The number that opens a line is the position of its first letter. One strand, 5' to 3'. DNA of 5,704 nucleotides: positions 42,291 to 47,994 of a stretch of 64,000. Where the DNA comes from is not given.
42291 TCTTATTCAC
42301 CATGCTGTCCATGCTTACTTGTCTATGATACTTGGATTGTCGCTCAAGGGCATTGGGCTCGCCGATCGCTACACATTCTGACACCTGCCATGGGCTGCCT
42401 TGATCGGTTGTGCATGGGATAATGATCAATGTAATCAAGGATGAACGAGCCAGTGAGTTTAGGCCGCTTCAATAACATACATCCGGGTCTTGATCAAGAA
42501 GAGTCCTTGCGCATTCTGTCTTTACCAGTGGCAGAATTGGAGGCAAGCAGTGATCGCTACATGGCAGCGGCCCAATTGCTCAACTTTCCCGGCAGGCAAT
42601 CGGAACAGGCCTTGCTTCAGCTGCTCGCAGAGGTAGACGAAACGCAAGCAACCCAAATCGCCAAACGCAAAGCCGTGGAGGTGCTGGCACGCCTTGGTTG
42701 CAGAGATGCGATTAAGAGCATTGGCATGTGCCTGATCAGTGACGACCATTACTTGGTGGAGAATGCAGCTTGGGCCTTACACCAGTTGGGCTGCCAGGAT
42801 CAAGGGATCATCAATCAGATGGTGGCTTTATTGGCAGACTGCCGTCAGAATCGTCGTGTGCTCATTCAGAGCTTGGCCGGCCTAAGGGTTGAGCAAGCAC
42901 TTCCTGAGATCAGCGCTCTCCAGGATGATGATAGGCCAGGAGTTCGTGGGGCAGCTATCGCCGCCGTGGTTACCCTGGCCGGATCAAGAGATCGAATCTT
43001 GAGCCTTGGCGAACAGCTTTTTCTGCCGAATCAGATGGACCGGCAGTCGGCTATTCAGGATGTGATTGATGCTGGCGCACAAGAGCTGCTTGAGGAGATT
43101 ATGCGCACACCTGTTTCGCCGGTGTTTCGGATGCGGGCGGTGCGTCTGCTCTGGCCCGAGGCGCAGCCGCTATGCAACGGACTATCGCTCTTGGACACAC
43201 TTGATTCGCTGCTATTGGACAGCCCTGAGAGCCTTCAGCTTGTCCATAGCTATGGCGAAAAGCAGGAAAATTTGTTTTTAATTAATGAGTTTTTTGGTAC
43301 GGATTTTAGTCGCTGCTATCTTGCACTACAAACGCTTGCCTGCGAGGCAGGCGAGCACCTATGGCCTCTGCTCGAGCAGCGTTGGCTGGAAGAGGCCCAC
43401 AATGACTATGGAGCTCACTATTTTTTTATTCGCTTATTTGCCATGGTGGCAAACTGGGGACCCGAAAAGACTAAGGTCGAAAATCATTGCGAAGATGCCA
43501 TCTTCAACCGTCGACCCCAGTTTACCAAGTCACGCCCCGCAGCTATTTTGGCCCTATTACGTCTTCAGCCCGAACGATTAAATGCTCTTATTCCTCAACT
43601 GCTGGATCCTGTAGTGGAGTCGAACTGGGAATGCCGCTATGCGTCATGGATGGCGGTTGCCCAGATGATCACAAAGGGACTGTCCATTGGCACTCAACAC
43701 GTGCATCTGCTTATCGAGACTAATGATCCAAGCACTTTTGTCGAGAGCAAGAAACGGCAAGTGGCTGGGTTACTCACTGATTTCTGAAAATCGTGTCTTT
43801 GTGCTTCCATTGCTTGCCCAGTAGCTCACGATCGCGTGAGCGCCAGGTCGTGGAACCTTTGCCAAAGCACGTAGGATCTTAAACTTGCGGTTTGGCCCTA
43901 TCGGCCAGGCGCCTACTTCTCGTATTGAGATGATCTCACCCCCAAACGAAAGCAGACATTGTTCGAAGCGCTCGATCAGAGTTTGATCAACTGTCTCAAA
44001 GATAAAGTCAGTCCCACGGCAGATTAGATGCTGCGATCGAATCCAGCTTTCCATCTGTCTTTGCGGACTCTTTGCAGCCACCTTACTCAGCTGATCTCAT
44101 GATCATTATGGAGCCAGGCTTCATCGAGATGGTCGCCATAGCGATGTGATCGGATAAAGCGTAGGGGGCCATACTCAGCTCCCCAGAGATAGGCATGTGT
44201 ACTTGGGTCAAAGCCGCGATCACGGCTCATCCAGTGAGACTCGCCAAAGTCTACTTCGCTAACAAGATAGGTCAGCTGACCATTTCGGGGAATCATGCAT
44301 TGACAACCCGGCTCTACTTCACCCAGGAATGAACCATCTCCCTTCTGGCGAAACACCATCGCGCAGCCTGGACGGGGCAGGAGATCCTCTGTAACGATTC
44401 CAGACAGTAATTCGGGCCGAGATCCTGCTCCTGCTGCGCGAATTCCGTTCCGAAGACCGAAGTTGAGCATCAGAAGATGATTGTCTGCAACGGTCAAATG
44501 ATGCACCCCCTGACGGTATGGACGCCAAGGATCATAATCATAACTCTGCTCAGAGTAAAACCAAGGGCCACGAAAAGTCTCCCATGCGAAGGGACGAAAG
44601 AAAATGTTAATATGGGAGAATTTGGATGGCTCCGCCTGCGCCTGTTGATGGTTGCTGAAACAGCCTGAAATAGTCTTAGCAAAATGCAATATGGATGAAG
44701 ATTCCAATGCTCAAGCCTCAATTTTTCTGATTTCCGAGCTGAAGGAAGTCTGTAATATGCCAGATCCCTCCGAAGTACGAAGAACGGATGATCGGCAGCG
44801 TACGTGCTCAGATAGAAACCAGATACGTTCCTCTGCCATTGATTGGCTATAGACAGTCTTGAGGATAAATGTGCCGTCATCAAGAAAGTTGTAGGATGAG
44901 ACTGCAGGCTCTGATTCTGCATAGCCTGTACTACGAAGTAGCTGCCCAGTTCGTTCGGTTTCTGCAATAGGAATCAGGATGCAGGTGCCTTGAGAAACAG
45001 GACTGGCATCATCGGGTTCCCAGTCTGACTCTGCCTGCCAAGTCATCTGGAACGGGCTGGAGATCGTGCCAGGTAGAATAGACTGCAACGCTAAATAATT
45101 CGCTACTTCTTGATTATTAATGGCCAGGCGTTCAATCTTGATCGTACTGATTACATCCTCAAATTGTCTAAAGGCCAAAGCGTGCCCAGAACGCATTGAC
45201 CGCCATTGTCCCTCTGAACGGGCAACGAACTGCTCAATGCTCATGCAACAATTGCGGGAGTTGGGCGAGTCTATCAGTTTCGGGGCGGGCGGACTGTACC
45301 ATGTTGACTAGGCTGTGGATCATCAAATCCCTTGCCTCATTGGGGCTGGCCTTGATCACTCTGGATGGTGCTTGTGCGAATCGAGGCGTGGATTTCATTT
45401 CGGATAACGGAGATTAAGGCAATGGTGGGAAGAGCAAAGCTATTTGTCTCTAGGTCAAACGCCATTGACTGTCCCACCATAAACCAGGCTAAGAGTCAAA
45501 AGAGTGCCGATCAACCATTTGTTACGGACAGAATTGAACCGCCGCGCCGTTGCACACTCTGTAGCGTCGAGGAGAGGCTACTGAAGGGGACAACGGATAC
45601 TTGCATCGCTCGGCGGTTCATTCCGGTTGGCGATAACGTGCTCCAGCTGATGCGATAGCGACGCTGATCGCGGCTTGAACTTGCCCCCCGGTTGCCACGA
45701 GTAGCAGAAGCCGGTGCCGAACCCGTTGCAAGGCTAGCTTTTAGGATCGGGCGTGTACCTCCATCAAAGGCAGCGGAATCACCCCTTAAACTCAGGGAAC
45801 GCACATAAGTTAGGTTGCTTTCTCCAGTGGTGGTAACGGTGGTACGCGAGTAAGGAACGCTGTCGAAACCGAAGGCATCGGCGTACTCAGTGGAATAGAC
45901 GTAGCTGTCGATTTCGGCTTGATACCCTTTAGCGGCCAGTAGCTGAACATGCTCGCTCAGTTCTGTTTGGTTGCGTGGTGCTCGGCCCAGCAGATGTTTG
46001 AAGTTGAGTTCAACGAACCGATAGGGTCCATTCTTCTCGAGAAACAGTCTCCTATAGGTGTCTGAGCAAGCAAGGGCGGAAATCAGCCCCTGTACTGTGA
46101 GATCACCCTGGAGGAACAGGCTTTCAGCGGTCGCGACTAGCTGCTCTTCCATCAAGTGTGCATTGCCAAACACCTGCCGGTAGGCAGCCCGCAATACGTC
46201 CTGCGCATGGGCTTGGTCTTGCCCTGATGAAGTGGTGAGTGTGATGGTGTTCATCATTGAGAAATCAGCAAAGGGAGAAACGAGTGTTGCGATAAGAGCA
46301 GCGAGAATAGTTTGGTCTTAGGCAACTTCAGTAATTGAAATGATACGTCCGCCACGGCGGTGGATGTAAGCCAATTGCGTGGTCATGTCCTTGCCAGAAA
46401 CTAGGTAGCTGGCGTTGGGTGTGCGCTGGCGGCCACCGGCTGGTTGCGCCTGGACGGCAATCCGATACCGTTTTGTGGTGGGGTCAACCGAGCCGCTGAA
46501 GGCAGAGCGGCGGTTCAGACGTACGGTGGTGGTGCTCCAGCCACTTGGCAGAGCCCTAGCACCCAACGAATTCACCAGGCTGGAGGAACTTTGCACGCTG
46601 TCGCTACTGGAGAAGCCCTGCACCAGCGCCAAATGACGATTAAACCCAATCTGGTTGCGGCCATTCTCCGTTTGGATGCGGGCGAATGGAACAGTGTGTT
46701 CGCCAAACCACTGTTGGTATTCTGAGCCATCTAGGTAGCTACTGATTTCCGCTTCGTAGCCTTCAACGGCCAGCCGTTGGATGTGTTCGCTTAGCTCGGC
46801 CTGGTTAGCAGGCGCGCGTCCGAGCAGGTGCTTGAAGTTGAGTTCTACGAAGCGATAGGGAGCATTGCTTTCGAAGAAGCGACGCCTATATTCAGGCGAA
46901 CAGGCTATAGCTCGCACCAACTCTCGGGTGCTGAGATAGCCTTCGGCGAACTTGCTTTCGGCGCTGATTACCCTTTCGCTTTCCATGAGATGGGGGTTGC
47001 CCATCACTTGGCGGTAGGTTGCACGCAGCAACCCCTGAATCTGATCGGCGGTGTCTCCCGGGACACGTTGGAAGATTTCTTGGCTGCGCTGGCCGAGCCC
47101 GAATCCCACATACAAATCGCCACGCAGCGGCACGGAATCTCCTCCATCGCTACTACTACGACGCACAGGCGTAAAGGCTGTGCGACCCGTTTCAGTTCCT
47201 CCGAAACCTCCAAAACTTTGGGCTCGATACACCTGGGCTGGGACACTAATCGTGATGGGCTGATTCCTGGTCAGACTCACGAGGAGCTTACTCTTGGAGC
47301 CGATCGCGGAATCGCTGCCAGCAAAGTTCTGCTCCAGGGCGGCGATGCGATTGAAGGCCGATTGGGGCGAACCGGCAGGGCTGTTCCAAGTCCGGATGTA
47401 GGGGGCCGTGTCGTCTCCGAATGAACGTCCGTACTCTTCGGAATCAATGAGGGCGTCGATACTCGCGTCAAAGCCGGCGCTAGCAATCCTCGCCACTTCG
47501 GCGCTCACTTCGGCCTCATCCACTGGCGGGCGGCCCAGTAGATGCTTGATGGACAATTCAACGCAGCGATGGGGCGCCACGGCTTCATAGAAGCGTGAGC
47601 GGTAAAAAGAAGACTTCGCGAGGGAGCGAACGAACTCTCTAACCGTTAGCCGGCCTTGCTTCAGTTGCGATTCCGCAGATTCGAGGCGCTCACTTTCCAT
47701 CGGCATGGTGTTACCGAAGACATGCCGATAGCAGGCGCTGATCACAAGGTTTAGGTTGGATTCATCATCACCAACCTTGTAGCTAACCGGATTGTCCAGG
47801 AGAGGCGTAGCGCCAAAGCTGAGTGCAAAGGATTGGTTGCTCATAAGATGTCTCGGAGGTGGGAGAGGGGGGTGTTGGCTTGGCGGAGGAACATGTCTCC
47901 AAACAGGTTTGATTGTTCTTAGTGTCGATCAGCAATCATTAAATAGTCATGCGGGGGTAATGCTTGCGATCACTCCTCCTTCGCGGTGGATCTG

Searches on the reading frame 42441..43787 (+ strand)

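Call 59: search_protein_families(library=pfam, proteins=[window:42441-43787:+], max_evalue=0.000001)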
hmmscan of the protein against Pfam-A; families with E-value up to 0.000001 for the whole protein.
window:42441-43787:+ (448 aa): 1 family
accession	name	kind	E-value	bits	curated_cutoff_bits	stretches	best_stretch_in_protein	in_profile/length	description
PF13646.12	HEAT_2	-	8.4e-10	39.2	27.7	0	132-184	11-62/88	HEAT repeats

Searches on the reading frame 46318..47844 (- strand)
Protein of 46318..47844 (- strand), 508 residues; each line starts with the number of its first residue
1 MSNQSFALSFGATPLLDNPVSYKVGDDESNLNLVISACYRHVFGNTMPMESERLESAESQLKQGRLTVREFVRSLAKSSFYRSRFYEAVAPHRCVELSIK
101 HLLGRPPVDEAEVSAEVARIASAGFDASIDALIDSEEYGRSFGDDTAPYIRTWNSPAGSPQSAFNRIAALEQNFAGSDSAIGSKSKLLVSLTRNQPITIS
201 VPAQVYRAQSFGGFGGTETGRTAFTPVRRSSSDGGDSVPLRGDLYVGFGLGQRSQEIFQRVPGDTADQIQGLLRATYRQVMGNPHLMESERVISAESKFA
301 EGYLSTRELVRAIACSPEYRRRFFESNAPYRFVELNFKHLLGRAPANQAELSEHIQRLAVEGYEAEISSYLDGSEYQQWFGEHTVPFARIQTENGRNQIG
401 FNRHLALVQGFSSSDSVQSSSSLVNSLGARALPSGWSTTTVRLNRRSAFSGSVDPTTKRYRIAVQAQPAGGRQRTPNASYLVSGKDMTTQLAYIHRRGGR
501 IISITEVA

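Call 59: search_protein_families(library=pfam, proteins=[window:46318-47844:-], max_evalue=0.000001)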
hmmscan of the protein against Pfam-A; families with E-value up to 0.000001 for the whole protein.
window:46318-47844:- (508 aa): 1 family
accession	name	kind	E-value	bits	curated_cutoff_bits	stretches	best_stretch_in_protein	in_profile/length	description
PF00427.26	PBS_linker_poly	-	4.7e-91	301.8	28.7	2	27-151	2-126/126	Phycobilisome Linker polypeptide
